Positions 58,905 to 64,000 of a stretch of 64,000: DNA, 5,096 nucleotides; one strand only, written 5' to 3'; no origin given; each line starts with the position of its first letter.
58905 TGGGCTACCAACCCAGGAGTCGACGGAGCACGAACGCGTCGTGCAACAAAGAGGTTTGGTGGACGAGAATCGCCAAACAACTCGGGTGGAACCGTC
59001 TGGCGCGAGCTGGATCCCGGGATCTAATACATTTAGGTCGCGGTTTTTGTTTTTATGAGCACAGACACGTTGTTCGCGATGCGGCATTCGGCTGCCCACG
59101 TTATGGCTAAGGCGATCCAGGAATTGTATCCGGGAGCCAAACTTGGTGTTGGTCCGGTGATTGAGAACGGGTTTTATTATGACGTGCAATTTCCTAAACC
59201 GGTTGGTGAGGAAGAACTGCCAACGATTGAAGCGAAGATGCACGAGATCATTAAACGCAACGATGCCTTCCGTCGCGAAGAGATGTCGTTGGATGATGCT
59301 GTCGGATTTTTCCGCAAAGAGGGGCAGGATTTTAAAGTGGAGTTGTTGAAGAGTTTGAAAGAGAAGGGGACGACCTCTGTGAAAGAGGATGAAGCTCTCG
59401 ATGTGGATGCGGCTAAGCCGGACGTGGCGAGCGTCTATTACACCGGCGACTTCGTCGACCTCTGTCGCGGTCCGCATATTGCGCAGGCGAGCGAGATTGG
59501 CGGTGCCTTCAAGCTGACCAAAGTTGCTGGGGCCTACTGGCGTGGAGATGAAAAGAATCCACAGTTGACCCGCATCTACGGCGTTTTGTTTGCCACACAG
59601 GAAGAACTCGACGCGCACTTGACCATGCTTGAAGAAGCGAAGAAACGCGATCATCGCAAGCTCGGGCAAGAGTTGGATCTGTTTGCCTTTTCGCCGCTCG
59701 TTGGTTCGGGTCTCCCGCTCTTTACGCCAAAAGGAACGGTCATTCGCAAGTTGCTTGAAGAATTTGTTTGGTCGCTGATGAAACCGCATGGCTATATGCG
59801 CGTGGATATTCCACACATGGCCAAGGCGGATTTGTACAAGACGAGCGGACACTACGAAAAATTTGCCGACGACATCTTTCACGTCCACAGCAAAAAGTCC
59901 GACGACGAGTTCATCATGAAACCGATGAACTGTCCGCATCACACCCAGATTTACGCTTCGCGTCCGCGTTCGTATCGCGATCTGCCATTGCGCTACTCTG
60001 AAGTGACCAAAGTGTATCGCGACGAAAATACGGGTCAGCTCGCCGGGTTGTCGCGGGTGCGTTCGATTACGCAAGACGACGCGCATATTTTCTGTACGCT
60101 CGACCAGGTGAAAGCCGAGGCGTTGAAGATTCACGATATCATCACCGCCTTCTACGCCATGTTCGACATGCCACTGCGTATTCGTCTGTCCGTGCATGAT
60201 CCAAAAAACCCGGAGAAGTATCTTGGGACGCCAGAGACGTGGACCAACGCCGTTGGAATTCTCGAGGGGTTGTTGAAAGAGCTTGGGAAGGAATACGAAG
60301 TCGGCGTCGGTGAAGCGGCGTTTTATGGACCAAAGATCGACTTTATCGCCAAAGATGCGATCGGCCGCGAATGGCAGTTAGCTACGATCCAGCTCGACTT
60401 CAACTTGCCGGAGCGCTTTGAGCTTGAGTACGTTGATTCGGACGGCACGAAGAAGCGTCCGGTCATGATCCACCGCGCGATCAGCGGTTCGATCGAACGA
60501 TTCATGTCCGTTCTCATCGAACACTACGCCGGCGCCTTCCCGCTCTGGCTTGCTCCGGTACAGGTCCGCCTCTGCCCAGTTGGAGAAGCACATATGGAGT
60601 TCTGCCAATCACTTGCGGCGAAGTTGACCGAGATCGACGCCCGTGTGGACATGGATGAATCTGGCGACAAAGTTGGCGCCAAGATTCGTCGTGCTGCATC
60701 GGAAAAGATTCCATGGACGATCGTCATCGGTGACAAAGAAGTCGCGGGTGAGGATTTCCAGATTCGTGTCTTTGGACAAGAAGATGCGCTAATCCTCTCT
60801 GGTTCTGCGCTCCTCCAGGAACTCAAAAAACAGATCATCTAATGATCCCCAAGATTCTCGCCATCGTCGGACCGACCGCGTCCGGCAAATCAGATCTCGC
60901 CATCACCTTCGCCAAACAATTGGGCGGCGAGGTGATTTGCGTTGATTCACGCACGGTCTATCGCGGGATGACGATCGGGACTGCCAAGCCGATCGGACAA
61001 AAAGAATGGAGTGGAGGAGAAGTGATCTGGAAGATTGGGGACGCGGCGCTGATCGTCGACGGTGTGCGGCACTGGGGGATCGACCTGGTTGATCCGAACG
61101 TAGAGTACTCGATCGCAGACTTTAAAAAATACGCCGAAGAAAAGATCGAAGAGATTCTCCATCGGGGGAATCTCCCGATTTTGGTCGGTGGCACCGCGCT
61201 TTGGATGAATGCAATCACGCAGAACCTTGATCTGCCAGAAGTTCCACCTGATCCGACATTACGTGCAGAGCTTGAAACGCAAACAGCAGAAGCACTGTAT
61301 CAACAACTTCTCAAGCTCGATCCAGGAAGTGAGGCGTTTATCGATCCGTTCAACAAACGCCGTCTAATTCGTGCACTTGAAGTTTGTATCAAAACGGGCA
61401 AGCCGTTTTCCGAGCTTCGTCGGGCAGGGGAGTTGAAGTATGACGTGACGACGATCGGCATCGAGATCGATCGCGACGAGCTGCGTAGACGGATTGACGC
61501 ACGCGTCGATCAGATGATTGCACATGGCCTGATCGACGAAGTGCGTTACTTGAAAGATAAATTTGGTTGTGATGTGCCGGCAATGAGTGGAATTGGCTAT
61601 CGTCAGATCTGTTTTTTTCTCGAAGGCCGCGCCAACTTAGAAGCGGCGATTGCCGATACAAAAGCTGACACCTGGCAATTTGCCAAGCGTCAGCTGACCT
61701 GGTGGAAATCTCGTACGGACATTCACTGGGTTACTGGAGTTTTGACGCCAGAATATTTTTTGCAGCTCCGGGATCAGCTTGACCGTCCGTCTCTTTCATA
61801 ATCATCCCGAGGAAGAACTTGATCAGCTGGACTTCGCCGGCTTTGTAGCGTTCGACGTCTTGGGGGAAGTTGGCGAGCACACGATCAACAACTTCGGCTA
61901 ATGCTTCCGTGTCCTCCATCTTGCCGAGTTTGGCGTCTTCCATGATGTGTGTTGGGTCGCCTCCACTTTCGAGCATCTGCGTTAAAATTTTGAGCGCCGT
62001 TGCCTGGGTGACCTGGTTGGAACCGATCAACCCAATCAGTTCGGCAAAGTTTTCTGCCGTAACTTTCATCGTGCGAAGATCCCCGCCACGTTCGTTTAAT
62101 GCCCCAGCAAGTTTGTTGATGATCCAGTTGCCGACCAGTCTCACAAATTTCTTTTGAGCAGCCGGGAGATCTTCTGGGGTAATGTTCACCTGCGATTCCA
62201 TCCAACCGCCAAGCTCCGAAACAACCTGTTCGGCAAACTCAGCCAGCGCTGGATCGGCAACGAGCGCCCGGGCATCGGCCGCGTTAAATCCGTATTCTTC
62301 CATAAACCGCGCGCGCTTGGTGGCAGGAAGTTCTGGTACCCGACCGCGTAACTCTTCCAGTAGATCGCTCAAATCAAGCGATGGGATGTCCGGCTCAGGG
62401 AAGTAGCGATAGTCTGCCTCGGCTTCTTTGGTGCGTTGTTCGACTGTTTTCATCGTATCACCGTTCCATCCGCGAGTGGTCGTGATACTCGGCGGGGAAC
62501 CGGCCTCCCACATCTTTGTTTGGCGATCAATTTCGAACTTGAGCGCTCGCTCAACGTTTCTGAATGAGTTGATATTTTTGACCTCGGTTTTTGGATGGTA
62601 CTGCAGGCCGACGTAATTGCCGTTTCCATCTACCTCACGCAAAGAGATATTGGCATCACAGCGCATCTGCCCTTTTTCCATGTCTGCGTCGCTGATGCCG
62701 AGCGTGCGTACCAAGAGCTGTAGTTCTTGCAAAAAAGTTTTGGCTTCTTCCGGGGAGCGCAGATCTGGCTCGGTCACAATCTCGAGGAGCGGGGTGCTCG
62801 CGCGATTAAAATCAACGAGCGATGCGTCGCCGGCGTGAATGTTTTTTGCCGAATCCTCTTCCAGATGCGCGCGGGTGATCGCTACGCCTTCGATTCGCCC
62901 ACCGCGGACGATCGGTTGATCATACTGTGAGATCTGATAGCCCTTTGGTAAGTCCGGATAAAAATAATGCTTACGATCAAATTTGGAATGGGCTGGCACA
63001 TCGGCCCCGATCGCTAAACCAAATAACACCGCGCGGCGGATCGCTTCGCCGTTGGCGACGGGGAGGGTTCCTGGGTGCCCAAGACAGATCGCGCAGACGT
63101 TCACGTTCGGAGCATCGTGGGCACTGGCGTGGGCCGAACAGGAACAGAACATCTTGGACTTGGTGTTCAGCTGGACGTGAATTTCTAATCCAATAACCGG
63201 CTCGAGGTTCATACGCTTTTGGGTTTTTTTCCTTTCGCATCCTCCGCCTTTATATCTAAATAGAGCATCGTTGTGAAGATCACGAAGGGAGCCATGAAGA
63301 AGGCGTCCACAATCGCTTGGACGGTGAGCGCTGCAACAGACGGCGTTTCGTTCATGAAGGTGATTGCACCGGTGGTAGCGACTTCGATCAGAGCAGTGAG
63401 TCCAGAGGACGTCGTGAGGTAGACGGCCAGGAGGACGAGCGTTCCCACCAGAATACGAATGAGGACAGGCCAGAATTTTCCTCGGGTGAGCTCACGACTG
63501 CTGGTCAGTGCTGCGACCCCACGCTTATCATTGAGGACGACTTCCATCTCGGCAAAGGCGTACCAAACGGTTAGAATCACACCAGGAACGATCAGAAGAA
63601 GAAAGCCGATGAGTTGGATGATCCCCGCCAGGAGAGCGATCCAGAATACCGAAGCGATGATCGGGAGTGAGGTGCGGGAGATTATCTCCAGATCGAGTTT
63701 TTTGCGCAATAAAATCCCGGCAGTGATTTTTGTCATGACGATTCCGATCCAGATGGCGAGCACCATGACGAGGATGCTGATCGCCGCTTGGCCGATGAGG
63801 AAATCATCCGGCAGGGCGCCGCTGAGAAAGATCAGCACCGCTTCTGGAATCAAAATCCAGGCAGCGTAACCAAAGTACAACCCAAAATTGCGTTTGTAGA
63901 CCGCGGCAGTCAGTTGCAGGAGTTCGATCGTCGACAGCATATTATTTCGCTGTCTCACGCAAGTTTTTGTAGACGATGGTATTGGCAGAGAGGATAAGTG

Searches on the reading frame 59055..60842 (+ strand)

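Call 102: search_protein_families(library=pfam, proteins=[window:59055-60842:+], max_evalue=0.001)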
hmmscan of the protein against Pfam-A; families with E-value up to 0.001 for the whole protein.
window:59055-60842:+ (595 aa): 3 families
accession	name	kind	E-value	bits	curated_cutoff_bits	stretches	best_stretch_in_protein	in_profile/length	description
PF00587.30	tRNA-synt_2b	-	6.3e-43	147.3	29.3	1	280-491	5-179/179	tRNA synthetase class II core domain (G, H, P, S and T)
PF03129.25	HGTP_anticodon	-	1.1e-15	57.9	21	1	503-592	1-93/94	Anticodon binding domain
PF07973.19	tRNA_SAD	-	8.3e-14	51.7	24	1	126-175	2-44/44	Threonyl and Alanyl tRNA synthetase second additional domain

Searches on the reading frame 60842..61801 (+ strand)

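Call 102: search_protein_families(library=pfam, proteins=[window:60842-61801:+], max_evalue=0.001)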
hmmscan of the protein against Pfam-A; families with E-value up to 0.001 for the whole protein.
window:60842-61801:+ (319 aa): 3 families
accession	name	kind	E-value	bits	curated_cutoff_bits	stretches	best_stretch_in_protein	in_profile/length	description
PF01715.23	IPPT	-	1.9e-71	241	23.6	1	39-290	2-242/243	IPP transferase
PF01745.22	IPT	-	1.5e-05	25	20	1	4-53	2-51/233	Isopentenyl transferase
PF02224.24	Cytidylate_kin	-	0.00087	19.5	26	0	7-45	2-38/211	Cytidylate kinase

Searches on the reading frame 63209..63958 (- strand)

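Call 102: search_protein_families(library=pfam, proteins=[window:63209-63958:-], max_evalue=0.001)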
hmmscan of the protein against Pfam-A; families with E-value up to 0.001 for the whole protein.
window:63209-63958:- (249 aa): 1 family
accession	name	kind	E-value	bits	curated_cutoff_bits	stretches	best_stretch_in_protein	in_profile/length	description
PF10110.14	GPDPase_memb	-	7.2e-05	22.1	29.6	1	114-242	163-292/321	Membrane domain of glycerophosphoryl diester phosphodiesterase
